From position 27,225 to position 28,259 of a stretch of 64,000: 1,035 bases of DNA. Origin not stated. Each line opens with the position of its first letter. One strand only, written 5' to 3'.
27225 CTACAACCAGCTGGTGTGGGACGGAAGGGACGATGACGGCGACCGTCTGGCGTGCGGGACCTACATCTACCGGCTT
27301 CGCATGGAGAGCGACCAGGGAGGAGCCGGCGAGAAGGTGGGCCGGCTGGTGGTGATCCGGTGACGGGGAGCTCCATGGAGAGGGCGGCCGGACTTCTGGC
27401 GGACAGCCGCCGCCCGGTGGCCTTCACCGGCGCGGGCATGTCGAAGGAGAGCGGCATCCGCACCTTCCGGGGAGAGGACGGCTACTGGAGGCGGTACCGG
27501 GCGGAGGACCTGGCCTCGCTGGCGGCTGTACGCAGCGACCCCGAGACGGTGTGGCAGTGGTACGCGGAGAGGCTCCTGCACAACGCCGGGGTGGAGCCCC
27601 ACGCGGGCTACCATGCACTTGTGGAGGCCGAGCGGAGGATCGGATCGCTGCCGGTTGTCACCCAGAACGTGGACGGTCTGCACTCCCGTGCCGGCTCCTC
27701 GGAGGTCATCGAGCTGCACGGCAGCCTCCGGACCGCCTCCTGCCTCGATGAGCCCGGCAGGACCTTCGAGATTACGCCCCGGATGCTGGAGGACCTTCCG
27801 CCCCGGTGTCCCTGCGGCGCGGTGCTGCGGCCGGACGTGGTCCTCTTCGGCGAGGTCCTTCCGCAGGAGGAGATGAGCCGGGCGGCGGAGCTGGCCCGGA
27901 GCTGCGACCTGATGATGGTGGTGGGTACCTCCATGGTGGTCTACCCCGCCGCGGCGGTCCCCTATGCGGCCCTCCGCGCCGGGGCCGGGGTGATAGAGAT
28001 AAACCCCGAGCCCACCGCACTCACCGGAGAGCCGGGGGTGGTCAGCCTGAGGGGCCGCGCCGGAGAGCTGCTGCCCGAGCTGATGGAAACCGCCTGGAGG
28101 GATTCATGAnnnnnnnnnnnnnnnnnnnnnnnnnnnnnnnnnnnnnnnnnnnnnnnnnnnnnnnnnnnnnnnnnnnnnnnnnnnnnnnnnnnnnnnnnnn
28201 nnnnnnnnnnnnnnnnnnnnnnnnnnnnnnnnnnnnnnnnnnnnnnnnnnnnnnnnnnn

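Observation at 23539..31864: Two giant tandem C25-like T9SS cargo/PorU-like peptidase paralogs with a sirtuin gene translationally coupled between them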

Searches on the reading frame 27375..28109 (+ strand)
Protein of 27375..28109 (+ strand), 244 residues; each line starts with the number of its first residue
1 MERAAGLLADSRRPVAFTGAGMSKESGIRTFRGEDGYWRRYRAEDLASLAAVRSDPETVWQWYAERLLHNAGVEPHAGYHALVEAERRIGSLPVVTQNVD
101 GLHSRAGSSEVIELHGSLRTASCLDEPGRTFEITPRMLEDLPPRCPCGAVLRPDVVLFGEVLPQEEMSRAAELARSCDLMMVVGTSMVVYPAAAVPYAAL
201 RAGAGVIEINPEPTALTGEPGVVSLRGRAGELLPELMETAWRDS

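Call 6: search_protein_families(library=pfam, proteins=[window:27375-28109:+], max_evalue=0.01)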
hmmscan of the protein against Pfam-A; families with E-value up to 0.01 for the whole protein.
window:27375-28109:+ (244 aa): 2 families
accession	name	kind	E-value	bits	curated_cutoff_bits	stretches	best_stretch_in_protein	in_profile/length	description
PF02146.23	SIR2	-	7.8e-44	150.2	24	1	19-191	1-180/180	Sir2 family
PF00205.28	TPP_enzyme_M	-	1.2e-05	25.5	30.4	1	161-236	62-137/137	Thiamine pyrophosphate enzyme, central domain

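Call 7: search_protein_families(library=ncbifam, proteins=[window:27375-28109:+], max_evalue=0.01)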
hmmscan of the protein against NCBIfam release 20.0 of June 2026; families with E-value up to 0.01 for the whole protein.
window:27375-28109:+ (244 aa): 7 families
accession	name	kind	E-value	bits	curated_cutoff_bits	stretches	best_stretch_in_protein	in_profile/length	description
NF001753.0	PRK00481.1-3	subfamily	2e-78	262.9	243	1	2-239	4-246/252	NAD-dependent protein deacylase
NF040867.1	prot_deacyl_CobB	equivalog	1.5e-74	250.3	320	1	3-238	2-240/242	NAD-dependent protein deacetylase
NF010736.0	PRK14138.1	equivalog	6.3e-47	159.9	395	1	6-216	6-218/244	NAD-dependent deacetylase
NF001752.0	PRK00481.1-1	equivalog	1.7e-44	152.2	221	1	6-217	9-221/242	NAD-dependent protein deacylase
NF001754.0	PRK00481.1-4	equivalog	7.5e-44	149.7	252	1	5-218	9-223/244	NAD-dependent protein deacylase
NF001755.0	PRK00481.1-5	equivalog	4e-40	137.5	318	1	13-235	42-264/278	Sir2 family NAD+-dependent deacetylase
NF003738.0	PRK05333.1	equivalog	9.3e-34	116.7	305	2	9-125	24-140/295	NAD-dependent protein deacetylase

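Call 14: find_encoding_contigs(protein=window:27375-28109:+, flank=10000, max_places=6)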
Protein window:27375-28109:+ (244 aa): no gene with exactly this product is on record in the collection.

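Call 38: find_homologous_proteins(query=window:27375-28109:+, max_evalue=1e-20)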
Query window:27375-28109:+ (244 aa): 6374 proteins with E <= 1e-20 among 8000 candidates; the best 120 are listed.
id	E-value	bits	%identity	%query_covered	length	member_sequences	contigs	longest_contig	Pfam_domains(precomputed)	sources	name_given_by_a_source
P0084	6.2e-157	538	100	100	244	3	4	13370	PF02146.24,PF00205.29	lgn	-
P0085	1.9e-151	520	97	100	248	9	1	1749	PF02146.24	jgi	-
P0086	3.3e-124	431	78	99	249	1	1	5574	PF02146.24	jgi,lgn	jgi:NAD-dependent deacetylase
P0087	4.5e-123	427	78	99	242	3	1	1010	PF02146.24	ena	-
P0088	6.1e-121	420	76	99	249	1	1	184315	PF02146.24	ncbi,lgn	-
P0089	4.8e-113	394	73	100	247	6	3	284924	PF02146.24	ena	-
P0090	3.3e-105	369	69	94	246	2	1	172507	PF02146.24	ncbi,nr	ncbi:NAD-dependent protein deacylase [Candidatus Fermentibacteria bacterium]|nr:NAD-dependent protei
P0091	8.9e-105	367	68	97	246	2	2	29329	PF02146.24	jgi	jgi:NAD-dependent deacetylase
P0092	3.7e-102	359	67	97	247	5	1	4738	PF02146.24,PF00205.29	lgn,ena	-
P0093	1.7e-97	344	65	98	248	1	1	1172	PF02146.24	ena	-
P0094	1.5e-94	334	63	98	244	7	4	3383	PF02146.24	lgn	-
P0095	3.5e-94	333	65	94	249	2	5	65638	PF02146.24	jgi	-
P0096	3.5e-94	333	65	95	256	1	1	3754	PF02146.24,PF00205.29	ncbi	-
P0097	2.1e-93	330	61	96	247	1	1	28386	PF02146.24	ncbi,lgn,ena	-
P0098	7.3e-93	328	62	99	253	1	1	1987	PF02146.24,PF00205.29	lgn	-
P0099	2.3e-92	327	63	96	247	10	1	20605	PF02146.24,PF00205.29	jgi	-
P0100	2.4e-92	327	61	99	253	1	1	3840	PF02146.24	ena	-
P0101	3.5e-92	326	60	99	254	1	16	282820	PF02146.24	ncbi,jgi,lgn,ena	-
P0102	8.4e-92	325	59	99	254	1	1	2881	PF02146.24,PF00205.29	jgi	jgi:NAD-dependent deacetylase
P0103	1.8e-91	324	57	97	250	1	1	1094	PF02146.24,PF00205.29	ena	-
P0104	2.3e-91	324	60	99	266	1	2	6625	PF02146.24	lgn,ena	-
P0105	1.6e-90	321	63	95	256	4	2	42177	PF02146.24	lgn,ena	-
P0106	4.5e-90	319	59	98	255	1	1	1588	PF02146.24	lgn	-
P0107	7.4e-90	319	59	99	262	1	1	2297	PF02146.24,PF00205.29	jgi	jgi:NAD-dependent deacetylase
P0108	1.0e-89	318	59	98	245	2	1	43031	PF02146.24,PF00205.29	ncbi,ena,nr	ncbi:MAG: NAD-dependent deacylase [Candidatus Sabulitectum sp.]|nr:NAD-dependent deacylase [Candidat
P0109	4.1e-89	316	60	98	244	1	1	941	PF02146.24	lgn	-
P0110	5.6e-89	316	59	98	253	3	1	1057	PF02146.24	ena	-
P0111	6.0e-89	316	62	97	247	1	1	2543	PF02146.24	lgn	-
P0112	7.6e-89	315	61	97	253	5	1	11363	PF02146.24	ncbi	-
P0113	8.7e-89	315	61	95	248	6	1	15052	PF02146.24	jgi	jgi:NAD-dependent deacetylase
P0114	9.2e-89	315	58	98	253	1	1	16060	PF02146.24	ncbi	-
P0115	1.0e-88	315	60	98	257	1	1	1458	PF02146.24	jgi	-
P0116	1.2e-88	315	61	96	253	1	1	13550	PF02146.24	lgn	-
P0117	1.6e-88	314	60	97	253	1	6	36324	PF02146.24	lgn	-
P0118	1.8e-88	314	60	98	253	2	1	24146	PF02146.24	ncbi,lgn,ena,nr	ncbi:MAG: NAD-dependent deacylase [Candidatus Aegiribacteria sp.]|nr:NAD-dependent deacylase [Candid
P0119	3.1e-88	313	60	95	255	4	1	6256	PF02146.24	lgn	-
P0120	3.2e-88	313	61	97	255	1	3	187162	PF02146.24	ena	-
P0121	5.4e-88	312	60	99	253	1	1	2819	PF02146.24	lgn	-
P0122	7.6e-88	312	58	99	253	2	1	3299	PF02146.24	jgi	jgi:NAD-dependent deacetylase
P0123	1.1e-87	311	59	97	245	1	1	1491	PF02146.24,PF00205.29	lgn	-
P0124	1.3e-87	311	61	98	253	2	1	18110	PF02146.24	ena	-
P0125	1.4e-87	311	62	95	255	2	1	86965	PF02146.24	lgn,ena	-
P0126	1.9e-87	311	57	99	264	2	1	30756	PF02146.24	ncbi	-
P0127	1.9e-87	311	61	97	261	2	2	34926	PF02146.24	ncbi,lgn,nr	ncbi:MAG: NAD-dependent deacylase [Candidatus Fermentibacteraceae bacterium]|nr:NAD-dependent deacyl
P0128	2.4e-87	310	57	99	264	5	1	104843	PF02146.24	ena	-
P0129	2.5e-87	310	62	98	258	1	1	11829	PF02146.24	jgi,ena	-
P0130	2.7e-87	310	59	97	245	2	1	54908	PF02146.24,PF00205.29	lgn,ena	-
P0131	2.8e-87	310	64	97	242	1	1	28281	PF02146.24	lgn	-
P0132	3.0e-87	310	61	93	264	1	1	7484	PF02146.24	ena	-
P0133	3.1e-87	310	61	95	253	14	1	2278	PF02146.24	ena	-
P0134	3.8e-87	310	58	95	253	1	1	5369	PF02146.24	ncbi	-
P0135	4.2e-87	310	60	99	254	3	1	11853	PF02146.24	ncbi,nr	ncbi:MAG: NAD-dependent deacylase [Candidatus Aegiribacteria sp.]|nr:NAD-dependent deacylase [Candid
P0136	4.9e-87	309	58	95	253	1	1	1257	PF02146.24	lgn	-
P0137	5.2e-87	309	60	97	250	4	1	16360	PF02146.24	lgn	-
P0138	5.5e-87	309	63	91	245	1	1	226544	PF02146.24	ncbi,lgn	-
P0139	6.3e-87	309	58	98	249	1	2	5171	PF02146.24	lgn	-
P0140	6.6e-87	309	58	98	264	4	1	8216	PF02146.24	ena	-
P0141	6.9e-87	309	62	92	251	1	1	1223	PF02146.24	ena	-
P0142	7.5e-87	309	56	98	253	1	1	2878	PF02146.24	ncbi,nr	ncbi:MAG: NAD-dependent protein deacylase [Candidatus Aegiribacteria sp.]|nr:NAD-dependent protein d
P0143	7.8e-87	309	58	98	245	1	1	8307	PF02146.24,PF00205.29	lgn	-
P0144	1.1e-86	308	59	98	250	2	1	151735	PF02146.24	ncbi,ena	-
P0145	1.3e-86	308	57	99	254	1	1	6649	PF02146.24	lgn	-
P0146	1.7e-86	308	57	99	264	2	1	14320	PF02146.24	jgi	-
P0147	1.7e-86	308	59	98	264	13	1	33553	PF02146.24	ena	-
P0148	2.6e-86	307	58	99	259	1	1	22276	PF02146.24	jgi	-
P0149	2.6e-86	307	59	96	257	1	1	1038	PF02146.24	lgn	-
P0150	2.8e-86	307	57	99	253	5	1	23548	PF02146.24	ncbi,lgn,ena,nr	ncbi:MAG: NAD-dependent deacylase [Candidatus Aegiribacteria sp.]|nr:NAD-dependent deacylase [Candid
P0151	2.8e-86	307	56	98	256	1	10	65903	PF02146.24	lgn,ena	-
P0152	3.0e-86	307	59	98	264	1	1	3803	PF02146.24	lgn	-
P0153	3.1e-86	307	57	98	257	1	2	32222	PF02146.24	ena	-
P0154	1.1e-85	305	62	95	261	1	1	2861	PF02146.24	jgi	jgi:NAD-dependent deacetylase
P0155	1.2e-85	305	63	94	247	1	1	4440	PF02146.24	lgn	-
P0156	1.3e-85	305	60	93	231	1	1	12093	PF02146.24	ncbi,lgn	-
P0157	1.4e-85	305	58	98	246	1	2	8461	PF02146.24,PF00205.29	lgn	-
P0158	1.9e-85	304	59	97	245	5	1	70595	PF02146.24,PF00205.29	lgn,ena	-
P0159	3.3e-85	303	58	98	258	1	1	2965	PF02146.24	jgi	jgi:NAD-dependent deacetylase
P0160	1.2e-84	301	57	99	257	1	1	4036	PF02146.24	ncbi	-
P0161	1.2e-84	301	61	97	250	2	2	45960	PF02146.24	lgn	-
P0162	1.2e-84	301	57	100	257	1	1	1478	PF02146.24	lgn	-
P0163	1.6e-84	301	57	99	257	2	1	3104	PF02146.24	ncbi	-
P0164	1.7e-84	301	57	99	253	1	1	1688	PF02146.24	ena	-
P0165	2.5e-84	300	57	98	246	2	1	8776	PF02146.24,PF00205.29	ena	-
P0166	2.5e-84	300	55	99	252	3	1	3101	PF02146.24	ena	-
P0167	3.6e-84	300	59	98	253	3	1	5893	PF02146.24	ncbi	-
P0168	3.8e-84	300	56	99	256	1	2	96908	PF02146.24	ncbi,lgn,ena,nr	ncbi:MAG: NAD-dependent deacylase [Candidatus Aegiribacteria sp.]|nr:NAD-dependent deacylase [Candid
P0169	4.7e-84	300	60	98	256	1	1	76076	PF02146.24,PF00205.29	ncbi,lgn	-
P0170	6.0e-84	299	56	99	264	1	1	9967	PF02146.24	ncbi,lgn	ncbi:MAG: NAD-dependent deacylase [Candidatus Fermentibacteria bacterium]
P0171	6.7e-84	299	58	98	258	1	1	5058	PF02146.24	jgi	jgi:NAD-dependent deacetylase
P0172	1.7e-83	298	56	96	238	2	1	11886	PF02146.24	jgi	-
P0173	2.2e-83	297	56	98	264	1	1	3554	PF02146.24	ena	-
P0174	2.3e-83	297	59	100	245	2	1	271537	PF02146.24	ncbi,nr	ncbi:MAG: hypothetical protein AVO35_01175 [Candidatus Aegiribacteria sp. MLS_C]|nr:MAG: hypothetica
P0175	3.7e-83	297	56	99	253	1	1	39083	PF02146.24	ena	-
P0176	5.7e-83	296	56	98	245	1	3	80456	PF02146.24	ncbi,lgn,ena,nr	ncbi:MAG: NAD-dependent deacylase [Candidatus Sabulitectum sp.]|nr:NAD-dependent deacylase [Candidat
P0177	7.0e-83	296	55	97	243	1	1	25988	PF02146.24,PF00205.29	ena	-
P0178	1.3e-82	295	59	91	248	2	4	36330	PF02146.24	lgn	-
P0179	6.4e-82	293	56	97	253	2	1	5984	PF02146.24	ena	-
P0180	3.7e-81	290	57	97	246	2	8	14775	PF02146.24,PF00205.29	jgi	jgi:NAD-dependent deacetylase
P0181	8.6e-81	289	56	96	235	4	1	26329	PF02146.24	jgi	jgi:NAD-dependent deacetylase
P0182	9.3e-81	289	55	97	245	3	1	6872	PF02146.24,PF00205.29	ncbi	-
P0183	9.9e-80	285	54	96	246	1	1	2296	PF02146.24,PF00205.29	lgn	-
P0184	1.1e-79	285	55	97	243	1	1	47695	PF02146.24,PF00205.29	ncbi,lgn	-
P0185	1.7e-79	285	53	98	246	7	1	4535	PF02146.24,PF00205.29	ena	-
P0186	1.1e-78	282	53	98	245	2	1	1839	PF02146.24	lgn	-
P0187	2.0e-78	281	57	98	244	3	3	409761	PF02146.24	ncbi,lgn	-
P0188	2.8e-77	277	54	97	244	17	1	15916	PF02146.24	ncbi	ncbi:MAG: NAD-dependent deacylase [Candidatus Fermentibacteraceae bacterium]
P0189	7.4e-77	276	54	97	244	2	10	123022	PF02146.24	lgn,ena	-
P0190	9.8e-77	276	54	97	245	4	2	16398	PF02146.24,PF00205.29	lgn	-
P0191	1.9e-76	275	53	95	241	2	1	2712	PF02146.24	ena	-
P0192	5.4e-76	273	55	90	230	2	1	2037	PF02146.24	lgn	-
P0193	6.4e-76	273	55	91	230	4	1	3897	PF02146.24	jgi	-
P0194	1.4e-74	269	58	88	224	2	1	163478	PF02146.24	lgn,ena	-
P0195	2.6e-73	264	56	86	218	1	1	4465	PF02146.24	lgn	-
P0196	5.4e-71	257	55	97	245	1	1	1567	PF02146.24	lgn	-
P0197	1.9e-69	252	73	66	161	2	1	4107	PF02146.24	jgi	jgi:NAD-dependent deacetylase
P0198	4.6e-68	247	55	98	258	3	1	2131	PF02146.24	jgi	-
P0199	3.9e-67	244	54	91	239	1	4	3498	PF02146.24,PF00205.29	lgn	-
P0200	4.5e-67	244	51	99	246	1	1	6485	PF02146.24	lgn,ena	-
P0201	9.2e-67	243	50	95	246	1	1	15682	PF02146.24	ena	-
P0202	2.5e-66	242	52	99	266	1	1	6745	PF02146.24,PF00205.29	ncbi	-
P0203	2.6e-66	241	51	95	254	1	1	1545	PF02146.24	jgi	jgi:NAD-dependent deacetylase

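Call 39: find_encoding_contigs(protein=P0089, flank=10000, max_places=2)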
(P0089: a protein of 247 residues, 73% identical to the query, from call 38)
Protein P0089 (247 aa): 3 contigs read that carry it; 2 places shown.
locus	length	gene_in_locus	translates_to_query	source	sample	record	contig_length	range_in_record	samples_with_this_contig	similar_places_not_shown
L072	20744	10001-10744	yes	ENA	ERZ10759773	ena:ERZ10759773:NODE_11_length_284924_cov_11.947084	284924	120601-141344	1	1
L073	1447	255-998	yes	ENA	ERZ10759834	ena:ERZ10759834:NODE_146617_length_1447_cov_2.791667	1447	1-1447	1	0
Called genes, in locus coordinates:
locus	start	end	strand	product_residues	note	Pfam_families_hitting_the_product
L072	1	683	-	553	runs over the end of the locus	PF01642:MM_CoA_mutase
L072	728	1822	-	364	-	PF00871:Acetate_kinase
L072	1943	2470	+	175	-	-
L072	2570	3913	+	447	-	PF01336:tRNA_anti-codon, PF00152:tRNA-synt_2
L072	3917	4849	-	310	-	-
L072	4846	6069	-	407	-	PF12704:MacB_PCD, PF02687:FtsX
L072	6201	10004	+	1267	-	PF01364:Peptidase_C25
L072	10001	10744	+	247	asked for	PF02146:SIR2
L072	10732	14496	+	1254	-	PF01364:Peptidase_C25, PF13860:FlgD_ig (weak)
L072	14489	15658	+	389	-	-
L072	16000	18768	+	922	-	PF01326:PPDK_N, PF00391:PEP-utilizers, PF02896:PEP-utilizers_C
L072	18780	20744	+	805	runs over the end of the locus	PF00072:Response_reg, PF01590:GAF, PF00989:PAS, PF08448:PAS_4, PF01590:GAF, PF13185:GAF_2, PF13492:GAF_3, PF00990:GGDEF, +1 more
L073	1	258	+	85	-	?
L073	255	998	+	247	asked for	PF02146:SIR2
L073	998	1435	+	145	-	-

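Call 40: find_encoding_contigs(protein=P0090, flank=10000, max_places=2)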
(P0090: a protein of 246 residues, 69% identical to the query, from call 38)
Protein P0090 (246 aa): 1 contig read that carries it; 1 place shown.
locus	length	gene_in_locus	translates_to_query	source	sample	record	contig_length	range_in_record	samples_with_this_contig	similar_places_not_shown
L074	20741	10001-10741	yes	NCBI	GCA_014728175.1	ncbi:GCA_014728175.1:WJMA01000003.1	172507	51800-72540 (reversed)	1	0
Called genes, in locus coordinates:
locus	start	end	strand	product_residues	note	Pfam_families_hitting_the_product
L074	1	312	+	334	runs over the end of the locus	PF00586:AIRS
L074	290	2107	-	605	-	PF13650:Asp_protease_2, PF13975:gag-asp_proteas (weak), PF13650:Asp_protease_2 (weak), PF13180:PDZ_2 (weak), PF17820:PDZ_6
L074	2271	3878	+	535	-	-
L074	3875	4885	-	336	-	PF13471:Transglut_core3 (faint)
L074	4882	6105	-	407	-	PF12704:MacB_PCD, PF02687:FtsX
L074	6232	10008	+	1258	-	PF01364:Peptidase_C25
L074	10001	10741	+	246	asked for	PF02146:SIR2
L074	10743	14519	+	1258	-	PF01364:Peptidase_C25, PF13860:FlgD_ig (weak)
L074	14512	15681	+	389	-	-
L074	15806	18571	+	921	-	PF01326:PPDK_N, PF00391:PEP-utilizers, PF02896:PEP-utilizers_C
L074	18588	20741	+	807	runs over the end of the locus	PF00072:Response_reg, PF01590:GAF (weak), PF00989:PAS, PF08448:PAS_4, PF01590:GAF, PF13185:GAF_2, PF13492:GAF_3, PF00990:GGDEF, +1 more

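Call 41: find_encoding_contigs(protein=P0187, flank=10000, max_places=2)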
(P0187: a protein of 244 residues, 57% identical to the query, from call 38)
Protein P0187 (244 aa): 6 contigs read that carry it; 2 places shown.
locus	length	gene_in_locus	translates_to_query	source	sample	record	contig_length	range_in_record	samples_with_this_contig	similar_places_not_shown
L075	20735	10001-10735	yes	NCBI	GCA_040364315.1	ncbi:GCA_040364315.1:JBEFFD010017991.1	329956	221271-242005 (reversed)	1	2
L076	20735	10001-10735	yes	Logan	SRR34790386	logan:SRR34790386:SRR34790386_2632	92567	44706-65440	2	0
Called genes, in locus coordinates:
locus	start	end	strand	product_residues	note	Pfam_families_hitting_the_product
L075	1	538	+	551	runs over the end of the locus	PF01293:PEPCK_ATP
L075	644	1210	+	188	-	-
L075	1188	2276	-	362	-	PF21016:RlmN_N, PF04055:Radical_SAM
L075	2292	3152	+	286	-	PF01048:PNP_UDP_1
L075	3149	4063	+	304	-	PF00586:AIRS, PF02769:AIRS_C (weak)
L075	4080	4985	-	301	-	-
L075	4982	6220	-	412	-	PF12704:MacB_PCD, PF02687:FtsX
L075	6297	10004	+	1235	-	PF01364:Peptidase_C25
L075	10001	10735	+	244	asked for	PF02146:SIR2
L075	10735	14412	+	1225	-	PF01364:Peptidase_C25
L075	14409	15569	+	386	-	PF13432:TPR_16 (faint), PF14559:TPR_19 (faint)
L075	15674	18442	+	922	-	PF01326:PPDK_N, PF00391:PEP-utilizers, PF02896:PEP-utilizers_C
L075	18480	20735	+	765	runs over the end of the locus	PF13492:GAF_3 (faint), PF08448:PAS_4 (faint), PF01590:GAF, PF13185:GAF_2, PF00990:GGDEF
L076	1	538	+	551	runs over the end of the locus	PF01293:PEPCK_ATP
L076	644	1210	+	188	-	-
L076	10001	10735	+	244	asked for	PF02146:SIR2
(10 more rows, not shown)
